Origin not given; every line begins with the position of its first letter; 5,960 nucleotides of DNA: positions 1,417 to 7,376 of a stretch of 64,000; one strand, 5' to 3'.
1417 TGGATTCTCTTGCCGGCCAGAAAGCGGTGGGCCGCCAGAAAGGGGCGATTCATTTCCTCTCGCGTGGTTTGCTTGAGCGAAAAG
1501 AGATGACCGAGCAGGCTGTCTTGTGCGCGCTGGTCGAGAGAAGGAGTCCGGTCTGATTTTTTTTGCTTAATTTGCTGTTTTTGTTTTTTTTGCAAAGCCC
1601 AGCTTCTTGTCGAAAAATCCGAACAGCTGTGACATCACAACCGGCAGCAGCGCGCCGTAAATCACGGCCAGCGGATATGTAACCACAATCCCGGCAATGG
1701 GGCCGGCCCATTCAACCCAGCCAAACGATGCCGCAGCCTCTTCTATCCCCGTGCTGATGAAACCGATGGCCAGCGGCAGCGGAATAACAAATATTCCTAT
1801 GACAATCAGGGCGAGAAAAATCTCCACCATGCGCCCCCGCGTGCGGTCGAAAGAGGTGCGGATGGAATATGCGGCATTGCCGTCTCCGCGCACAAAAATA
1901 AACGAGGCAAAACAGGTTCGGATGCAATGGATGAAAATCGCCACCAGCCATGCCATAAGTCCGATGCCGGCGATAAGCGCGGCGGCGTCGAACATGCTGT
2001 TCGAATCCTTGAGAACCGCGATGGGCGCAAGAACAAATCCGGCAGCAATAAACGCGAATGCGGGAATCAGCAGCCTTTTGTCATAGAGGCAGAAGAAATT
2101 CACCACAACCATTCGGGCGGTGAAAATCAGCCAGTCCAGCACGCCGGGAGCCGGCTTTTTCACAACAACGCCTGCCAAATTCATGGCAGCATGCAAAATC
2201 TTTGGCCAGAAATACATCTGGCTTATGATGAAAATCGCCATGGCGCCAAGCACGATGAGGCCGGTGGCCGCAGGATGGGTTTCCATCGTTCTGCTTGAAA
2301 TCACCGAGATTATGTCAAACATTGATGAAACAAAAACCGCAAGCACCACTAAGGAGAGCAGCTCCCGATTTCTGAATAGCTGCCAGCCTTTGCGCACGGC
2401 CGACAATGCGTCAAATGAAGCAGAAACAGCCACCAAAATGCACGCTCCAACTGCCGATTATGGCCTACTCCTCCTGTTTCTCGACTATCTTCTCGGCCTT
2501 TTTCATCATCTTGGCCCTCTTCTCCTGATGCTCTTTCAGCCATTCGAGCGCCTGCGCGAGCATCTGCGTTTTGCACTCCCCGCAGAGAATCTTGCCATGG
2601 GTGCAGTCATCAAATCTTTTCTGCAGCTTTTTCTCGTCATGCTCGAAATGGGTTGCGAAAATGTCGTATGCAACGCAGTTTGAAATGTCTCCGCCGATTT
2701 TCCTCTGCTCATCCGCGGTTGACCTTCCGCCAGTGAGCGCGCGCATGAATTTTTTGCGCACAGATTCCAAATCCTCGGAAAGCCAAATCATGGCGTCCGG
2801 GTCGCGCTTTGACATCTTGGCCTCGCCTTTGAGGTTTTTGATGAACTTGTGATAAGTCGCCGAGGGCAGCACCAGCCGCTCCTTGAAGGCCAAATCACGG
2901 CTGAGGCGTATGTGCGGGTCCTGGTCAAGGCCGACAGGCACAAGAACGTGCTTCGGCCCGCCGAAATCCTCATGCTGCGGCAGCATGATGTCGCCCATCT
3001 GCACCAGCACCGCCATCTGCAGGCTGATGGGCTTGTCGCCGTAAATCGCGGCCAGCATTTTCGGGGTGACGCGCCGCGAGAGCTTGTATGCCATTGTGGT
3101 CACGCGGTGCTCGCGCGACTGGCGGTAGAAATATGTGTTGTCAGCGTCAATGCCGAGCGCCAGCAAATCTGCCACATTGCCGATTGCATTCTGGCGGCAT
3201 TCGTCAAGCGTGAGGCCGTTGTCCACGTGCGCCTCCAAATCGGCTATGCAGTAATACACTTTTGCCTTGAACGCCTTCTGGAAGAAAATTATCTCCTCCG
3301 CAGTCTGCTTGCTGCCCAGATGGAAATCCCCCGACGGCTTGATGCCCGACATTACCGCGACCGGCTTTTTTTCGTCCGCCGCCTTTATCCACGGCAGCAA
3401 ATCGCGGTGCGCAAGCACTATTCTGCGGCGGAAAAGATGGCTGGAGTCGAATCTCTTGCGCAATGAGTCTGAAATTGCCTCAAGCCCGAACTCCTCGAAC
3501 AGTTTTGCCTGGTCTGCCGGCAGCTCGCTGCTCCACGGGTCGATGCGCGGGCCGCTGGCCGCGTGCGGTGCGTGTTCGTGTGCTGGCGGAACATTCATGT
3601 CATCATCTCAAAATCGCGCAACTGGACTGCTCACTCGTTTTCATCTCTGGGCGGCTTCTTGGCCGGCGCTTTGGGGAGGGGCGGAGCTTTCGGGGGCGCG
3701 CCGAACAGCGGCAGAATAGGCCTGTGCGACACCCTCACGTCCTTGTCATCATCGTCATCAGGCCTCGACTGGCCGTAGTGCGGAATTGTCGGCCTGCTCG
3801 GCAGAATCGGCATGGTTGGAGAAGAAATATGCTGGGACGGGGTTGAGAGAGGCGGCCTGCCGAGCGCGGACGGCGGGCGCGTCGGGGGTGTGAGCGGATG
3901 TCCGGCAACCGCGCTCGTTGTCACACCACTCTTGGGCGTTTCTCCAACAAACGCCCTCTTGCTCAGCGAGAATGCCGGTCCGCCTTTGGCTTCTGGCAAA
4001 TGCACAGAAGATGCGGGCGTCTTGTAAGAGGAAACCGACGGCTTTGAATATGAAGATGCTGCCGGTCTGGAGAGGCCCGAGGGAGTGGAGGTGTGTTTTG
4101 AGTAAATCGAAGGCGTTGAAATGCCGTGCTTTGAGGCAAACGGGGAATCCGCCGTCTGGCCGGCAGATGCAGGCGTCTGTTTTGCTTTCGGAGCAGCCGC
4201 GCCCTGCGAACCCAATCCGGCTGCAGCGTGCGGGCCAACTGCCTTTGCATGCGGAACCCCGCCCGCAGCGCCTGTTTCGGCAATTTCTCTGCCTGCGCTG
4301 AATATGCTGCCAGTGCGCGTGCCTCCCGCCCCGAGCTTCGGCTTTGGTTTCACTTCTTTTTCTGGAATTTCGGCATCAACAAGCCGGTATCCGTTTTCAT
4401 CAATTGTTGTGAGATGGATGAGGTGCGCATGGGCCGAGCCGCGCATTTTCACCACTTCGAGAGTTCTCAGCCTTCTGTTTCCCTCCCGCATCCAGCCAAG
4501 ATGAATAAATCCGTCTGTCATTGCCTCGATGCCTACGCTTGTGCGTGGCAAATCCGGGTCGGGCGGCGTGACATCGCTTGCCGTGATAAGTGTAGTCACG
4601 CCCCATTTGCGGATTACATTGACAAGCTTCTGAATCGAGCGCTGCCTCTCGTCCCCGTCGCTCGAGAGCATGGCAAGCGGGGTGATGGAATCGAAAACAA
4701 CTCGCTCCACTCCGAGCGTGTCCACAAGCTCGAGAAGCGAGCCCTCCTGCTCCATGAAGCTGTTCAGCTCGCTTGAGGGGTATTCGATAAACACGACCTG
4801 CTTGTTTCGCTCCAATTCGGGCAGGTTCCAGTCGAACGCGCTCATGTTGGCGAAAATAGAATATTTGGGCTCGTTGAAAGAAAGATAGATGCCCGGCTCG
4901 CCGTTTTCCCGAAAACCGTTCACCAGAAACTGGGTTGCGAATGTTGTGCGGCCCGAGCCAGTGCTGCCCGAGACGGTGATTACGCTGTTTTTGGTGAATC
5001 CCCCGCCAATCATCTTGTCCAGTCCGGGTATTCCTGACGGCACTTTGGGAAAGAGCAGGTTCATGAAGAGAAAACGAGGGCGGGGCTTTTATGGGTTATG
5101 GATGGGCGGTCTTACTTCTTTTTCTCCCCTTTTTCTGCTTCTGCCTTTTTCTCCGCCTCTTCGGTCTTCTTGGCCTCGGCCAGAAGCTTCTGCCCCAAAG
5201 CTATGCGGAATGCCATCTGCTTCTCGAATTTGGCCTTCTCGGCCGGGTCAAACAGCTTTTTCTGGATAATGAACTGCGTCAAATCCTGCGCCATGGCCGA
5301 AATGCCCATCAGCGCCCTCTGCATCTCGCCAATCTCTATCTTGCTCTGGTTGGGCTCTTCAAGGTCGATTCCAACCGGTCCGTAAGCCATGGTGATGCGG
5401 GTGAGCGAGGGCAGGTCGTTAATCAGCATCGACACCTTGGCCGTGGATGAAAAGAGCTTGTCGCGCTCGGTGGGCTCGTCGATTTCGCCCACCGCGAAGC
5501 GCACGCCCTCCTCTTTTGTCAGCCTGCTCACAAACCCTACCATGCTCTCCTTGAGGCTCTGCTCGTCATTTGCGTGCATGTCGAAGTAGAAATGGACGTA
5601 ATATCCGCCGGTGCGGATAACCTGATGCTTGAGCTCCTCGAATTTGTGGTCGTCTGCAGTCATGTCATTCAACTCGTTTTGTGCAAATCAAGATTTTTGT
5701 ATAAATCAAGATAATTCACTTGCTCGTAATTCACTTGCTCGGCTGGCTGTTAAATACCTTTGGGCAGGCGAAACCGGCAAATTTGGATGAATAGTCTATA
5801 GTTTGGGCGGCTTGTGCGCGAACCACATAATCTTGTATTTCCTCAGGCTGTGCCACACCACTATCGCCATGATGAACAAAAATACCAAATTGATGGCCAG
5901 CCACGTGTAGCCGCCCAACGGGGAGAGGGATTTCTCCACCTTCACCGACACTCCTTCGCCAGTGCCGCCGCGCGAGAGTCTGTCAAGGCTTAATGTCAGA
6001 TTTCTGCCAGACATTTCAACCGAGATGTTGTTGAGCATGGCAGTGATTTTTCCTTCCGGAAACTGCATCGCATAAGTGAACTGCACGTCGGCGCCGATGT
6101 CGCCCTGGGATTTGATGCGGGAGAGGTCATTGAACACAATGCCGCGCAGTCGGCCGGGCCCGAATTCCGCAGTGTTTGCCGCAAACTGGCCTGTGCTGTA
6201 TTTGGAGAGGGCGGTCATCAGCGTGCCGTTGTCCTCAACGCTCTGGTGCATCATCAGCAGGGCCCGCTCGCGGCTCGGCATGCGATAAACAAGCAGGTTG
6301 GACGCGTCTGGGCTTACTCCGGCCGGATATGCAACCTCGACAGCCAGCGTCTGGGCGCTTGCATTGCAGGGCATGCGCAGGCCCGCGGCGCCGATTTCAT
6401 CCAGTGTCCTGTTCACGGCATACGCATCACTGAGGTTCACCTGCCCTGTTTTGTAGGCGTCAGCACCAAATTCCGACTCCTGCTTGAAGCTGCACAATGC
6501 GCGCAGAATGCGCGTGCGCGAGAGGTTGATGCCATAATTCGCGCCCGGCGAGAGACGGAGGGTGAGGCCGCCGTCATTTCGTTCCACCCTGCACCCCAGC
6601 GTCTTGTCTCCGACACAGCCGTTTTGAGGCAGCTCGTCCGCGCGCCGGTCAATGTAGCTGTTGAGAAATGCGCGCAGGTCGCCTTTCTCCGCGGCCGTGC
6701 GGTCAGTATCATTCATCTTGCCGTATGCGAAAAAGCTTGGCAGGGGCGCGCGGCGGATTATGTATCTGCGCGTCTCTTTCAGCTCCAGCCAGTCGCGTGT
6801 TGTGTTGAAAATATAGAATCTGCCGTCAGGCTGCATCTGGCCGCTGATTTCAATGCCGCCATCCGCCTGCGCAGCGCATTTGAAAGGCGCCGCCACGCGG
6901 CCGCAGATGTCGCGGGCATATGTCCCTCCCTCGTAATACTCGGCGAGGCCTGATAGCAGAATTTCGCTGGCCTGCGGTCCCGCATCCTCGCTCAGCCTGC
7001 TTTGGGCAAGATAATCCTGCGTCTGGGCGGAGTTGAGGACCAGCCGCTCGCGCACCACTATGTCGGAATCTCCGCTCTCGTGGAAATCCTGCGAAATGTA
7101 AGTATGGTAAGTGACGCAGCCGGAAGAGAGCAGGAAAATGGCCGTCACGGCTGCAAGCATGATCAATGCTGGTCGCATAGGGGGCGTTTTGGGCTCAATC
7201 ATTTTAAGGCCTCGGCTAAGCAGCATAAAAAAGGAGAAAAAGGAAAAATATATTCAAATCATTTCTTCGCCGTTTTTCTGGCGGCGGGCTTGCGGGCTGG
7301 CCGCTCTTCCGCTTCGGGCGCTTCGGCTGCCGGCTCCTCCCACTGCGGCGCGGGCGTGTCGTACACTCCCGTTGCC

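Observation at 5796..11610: Tandem array of four paralogous, doubly anchored surface (lipo)proteins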

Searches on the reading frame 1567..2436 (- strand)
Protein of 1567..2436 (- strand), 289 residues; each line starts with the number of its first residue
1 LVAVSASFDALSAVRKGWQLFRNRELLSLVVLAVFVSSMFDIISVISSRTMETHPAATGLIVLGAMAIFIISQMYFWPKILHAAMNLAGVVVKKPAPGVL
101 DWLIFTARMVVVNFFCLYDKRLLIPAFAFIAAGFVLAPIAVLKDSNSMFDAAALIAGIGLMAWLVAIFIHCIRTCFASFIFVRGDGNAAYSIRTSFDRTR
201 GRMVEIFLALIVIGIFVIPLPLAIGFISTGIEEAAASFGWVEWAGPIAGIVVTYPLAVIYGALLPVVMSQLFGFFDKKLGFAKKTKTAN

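Call 30: search_protein_families(library=pfam, proteins=[window:1567-2436:-], max_evalue=0.01)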
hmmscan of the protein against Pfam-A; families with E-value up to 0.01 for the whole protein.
window:1567-2436:- (289 aa): 0 families

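Call 67: search_protein_families(library=pfam, proteins=[window:1567-2436:-], max_evalue=0.01)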
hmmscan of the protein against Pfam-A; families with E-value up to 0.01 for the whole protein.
window:1567-2436:- (289 aa): 0 families

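Call 69: search_protein_families(library=ncbifam, proteins=[window:1567-2436:-], max_evalue=0.01)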
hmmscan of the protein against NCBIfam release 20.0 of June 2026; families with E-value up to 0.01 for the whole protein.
window:1567-2436:- (289 aa): 0 families

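Call 84: search_protein_families(library=pfam, proteins=[window:1567-2436:-], max_evalue=10)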
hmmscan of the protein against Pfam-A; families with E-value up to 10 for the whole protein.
window:1567-2436:- (289 aa): 0 families

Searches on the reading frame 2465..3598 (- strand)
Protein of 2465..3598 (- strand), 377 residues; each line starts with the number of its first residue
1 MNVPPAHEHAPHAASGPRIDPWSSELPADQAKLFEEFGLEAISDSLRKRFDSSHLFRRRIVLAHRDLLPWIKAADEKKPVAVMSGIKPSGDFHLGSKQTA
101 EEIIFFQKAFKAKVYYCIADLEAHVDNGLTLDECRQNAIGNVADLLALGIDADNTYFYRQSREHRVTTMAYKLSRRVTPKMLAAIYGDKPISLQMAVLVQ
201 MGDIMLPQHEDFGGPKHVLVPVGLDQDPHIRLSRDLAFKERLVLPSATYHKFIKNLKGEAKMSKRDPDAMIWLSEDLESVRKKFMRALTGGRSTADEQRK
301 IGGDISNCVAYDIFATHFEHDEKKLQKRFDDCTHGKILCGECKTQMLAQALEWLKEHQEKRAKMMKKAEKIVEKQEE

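Call 30: search_protein_families(library=pfam, proteins=[window:2465-3598:-], max_evalue=0.01)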
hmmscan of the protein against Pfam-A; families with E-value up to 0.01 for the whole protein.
window:2465-3598:- (377 aa): 1 family
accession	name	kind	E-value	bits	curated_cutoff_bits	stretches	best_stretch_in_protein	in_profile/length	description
PF00579.31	tRNA-synt_1b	-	3e-33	115.8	21.1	1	77-349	3-286/292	tRNA synthetases class I (W and Y)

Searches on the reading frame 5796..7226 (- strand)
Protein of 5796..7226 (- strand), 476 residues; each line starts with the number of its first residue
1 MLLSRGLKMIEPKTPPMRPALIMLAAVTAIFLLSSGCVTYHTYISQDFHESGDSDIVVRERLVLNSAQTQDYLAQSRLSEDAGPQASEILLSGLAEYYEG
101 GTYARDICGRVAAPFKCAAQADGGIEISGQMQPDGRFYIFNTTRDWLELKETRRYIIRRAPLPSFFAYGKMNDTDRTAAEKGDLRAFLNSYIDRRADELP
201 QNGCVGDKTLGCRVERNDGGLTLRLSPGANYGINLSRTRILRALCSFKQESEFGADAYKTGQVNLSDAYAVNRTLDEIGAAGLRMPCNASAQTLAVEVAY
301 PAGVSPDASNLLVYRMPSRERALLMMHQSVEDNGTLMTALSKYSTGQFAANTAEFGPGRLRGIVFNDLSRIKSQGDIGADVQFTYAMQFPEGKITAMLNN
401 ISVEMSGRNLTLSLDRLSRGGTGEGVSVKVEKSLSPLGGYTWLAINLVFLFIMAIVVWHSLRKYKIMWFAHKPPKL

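Call 4: search_protein_families(library=pfam, proteins=[window:5796-7226:-], max_evalue=1)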
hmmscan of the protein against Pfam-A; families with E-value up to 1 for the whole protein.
window:5796-7226:- (476 aa): 0 families

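Call 5: search_protein_families(library=ncbifam, proteins=[window:5796-7226:-], max_evalue=1)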
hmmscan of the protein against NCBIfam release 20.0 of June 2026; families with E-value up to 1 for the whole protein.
window:5796-7226:- (476 aa): 0 families
